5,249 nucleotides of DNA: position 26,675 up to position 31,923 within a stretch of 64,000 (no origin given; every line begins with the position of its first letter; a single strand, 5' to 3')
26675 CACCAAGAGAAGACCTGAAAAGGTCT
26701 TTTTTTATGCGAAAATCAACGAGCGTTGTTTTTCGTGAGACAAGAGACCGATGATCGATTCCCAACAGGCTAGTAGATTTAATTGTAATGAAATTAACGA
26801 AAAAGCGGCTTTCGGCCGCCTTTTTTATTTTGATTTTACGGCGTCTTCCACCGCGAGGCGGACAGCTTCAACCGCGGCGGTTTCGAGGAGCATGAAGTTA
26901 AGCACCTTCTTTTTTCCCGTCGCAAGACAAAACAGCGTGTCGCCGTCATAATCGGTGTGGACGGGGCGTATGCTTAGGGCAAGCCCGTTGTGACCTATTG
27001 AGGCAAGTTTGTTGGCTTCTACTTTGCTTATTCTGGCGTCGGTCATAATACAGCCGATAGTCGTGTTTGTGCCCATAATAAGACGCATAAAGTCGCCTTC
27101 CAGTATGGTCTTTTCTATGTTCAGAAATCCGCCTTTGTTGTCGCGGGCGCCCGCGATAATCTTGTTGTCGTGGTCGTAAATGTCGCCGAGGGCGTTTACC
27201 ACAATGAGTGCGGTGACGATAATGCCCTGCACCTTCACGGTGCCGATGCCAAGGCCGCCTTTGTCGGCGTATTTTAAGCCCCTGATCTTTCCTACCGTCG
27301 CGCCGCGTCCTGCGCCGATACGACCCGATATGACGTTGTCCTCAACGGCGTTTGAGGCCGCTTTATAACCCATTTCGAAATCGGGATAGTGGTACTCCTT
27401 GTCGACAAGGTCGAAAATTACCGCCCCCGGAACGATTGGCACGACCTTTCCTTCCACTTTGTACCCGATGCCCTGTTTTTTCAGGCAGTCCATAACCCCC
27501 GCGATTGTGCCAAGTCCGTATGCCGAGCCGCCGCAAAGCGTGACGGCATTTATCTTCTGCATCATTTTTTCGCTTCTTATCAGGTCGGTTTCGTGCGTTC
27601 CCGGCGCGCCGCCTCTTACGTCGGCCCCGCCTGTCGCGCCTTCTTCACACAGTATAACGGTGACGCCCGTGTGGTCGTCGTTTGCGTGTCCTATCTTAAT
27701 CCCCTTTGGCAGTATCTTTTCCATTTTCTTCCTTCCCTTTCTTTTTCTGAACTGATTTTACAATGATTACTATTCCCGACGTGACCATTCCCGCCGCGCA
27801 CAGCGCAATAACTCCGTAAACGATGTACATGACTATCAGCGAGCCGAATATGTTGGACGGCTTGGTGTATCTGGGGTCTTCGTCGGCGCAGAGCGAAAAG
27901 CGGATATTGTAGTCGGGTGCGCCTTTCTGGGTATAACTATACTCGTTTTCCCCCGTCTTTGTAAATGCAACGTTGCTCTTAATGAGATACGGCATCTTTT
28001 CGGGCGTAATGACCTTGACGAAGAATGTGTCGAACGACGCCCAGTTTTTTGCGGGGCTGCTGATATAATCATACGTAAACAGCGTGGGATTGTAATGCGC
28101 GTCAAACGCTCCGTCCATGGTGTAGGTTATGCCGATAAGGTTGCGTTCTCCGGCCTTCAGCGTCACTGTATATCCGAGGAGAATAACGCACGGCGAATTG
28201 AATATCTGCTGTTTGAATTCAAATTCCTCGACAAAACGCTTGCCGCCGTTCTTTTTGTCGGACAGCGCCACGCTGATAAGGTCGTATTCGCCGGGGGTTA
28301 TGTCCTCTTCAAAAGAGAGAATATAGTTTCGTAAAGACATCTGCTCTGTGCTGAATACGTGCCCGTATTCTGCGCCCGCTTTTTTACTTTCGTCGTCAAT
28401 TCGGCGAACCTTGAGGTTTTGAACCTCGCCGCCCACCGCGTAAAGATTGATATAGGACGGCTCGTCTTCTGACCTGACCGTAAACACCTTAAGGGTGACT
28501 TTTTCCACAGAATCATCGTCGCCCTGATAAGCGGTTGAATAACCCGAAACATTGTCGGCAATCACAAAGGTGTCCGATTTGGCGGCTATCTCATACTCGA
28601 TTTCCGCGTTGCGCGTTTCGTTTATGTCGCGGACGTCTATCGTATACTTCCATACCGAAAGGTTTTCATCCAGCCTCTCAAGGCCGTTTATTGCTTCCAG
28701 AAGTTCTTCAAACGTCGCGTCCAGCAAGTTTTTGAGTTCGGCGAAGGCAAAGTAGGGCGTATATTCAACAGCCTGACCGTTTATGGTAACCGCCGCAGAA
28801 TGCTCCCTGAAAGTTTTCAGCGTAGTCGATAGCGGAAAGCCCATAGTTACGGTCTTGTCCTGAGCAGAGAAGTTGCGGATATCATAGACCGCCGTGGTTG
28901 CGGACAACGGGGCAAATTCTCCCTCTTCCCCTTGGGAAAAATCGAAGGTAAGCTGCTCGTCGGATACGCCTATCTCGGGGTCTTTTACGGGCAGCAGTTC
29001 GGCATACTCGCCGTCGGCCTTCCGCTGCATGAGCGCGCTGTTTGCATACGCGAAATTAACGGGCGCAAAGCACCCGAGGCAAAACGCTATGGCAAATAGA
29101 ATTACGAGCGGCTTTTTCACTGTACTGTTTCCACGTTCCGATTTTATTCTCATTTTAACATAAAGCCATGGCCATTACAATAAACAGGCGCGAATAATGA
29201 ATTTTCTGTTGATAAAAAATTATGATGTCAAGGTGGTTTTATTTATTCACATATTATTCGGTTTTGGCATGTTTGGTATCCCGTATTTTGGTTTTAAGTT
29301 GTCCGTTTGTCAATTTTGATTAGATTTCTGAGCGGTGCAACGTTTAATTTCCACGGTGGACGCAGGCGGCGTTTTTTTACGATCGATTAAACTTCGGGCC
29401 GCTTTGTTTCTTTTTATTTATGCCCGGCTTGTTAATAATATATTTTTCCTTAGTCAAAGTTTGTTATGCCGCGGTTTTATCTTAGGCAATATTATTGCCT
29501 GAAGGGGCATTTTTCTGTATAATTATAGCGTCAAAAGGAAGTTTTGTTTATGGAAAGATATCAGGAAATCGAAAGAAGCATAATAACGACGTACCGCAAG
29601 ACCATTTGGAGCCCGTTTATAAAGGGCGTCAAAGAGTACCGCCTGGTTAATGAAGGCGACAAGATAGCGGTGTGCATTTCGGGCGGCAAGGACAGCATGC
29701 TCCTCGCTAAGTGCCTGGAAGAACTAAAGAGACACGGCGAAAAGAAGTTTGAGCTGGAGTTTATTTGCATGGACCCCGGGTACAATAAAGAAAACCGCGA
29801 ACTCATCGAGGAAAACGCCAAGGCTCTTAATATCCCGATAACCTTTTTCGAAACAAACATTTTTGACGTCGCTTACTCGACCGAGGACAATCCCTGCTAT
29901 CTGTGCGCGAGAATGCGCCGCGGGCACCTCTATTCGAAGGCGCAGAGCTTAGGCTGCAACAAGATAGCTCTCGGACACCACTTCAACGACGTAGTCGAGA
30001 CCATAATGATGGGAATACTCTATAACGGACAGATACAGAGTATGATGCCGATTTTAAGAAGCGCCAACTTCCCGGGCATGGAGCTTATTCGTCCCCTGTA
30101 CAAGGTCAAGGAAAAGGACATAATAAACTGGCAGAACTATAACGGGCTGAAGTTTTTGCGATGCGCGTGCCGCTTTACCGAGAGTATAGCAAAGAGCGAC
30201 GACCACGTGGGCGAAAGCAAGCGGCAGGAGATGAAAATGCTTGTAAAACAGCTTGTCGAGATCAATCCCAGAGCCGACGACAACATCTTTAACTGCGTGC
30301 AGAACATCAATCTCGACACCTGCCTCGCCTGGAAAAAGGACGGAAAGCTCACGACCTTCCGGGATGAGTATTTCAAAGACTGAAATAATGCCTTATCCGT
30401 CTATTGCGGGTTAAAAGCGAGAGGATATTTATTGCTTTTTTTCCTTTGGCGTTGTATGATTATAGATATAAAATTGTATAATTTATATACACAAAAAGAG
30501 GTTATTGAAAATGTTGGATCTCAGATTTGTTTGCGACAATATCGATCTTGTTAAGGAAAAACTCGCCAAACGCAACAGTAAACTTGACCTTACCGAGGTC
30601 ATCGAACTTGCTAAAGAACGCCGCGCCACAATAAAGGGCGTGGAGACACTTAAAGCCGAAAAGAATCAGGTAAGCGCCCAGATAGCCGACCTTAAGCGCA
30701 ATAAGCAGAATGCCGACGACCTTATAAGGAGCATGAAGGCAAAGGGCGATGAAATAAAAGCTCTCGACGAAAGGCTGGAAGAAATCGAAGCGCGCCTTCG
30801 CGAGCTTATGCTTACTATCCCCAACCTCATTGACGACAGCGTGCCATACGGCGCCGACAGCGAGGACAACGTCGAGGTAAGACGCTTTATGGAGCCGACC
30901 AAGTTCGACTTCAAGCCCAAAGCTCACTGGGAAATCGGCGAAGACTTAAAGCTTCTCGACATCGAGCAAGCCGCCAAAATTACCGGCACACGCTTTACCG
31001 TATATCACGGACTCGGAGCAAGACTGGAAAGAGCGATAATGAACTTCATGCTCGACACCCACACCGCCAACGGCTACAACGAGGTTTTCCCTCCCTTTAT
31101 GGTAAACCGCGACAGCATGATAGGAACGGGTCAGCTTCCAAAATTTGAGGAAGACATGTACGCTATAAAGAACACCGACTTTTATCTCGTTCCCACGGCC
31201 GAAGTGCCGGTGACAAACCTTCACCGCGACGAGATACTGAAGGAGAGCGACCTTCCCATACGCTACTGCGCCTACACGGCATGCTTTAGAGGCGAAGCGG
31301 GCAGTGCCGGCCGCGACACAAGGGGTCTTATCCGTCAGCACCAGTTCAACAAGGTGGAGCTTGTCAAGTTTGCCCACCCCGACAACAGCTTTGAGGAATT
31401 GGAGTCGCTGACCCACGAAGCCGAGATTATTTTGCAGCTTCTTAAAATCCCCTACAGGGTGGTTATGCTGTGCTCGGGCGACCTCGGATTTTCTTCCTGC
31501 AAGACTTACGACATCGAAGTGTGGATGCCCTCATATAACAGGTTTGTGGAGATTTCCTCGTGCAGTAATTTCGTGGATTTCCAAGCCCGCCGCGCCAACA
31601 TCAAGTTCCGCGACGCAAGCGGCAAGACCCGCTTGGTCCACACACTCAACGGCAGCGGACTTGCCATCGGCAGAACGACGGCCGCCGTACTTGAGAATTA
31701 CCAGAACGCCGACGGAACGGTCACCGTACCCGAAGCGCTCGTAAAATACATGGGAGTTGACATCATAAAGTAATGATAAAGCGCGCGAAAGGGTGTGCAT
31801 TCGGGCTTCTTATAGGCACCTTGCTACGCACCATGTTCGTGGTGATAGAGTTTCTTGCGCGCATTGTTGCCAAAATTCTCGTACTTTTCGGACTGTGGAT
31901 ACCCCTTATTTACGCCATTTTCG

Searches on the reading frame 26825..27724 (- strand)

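Call 10: search_protein_families(library=pfam, proteins=[window:26825-27724:-], max_evalue=0.001)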
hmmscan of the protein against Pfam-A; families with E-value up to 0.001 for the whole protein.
window:26825-27724:- (299 aa): 1 family
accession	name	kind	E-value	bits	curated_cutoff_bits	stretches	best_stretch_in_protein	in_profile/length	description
PF03576.19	Peptidase_S58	-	6.7e-33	114.9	23.9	1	7-296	7-285/307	Peptidase family S58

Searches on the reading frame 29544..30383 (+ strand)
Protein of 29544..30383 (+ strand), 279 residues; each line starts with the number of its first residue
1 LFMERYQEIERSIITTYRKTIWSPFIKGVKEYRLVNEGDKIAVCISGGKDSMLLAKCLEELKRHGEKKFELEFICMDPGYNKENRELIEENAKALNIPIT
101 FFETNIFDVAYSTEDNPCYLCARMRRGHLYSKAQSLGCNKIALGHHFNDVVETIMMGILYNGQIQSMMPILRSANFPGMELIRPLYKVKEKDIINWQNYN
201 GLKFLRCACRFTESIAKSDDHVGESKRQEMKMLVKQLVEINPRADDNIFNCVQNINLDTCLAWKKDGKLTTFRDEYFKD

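Call 10: search_protein_families(library=pfam, proteins=[window:29544-30383:+], max_evalue=0.001)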
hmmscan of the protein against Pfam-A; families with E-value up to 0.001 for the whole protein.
window:29544-30383:+ (279 aa): 1 family
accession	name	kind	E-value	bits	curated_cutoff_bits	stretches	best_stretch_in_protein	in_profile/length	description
PF01171.26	ATP_bind_3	-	2.2e-19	70.3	27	1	40-205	1-164/182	PP-loop family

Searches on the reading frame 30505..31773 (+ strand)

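Call 11: search_protein_families(library=pfam, proteins=[window:30505-31773:+], max_evalue=0.001)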
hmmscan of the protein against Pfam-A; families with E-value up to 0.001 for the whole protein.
window:30505-31773:+ (422 aa): 2 families
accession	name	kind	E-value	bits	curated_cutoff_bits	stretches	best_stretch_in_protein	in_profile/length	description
PF00587.30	tRNA-synt_2b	-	2.2e-43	148.8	29.3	1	223-399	7-179/179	tRNA synthetase class II core domain (G, H, P, S and T)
PF02403.27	Seryl_tRNA_N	-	1.4e-27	96.5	28.2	1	3-108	1-107/108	Seryl-tRNA synthetase N-terminal domain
